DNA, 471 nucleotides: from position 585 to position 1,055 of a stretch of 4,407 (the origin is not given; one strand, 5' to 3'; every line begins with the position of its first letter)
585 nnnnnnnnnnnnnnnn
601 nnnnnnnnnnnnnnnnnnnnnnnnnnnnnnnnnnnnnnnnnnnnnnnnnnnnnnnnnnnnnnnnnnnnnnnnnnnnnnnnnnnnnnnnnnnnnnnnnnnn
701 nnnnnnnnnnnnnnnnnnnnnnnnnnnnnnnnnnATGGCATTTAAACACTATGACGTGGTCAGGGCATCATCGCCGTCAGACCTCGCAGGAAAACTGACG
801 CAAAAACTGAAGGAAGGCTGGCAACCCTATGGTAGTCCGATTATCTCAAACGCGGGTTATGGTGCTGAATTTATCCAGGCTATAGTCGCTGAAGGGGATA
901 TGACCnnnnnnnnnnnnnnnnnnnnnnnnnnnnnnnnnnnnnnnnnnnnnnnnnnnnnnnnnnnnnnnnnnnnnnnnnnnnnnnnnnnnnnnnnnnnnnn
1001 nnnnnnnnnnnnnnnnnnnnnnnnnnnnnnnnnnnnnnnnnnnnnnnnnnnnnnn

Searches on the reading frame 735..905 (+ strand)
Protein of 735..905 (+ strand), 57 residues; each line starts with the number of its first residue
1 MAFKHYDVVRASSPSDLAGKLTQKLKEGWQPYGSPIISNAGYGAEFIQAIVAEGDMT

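Call 67: search_protein_families(library=phrogs, proteins=[window:735-905:+], max_evalue=0.001)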
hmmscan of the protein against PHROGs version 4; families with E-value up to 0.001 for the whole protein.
window:735-905:+ (57 aa): 3 families
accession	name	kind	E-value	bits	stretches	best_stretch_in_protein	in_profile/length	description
phrog_2036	-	unknown function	1.5e-25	90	1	1-56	6-58/67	-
phrog_143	-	unknown function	1.4e-21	77.8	1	1-57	1-55/634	-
phrog_9498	-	unknown function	3.4e-18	66.4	1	1-56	1-53/113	-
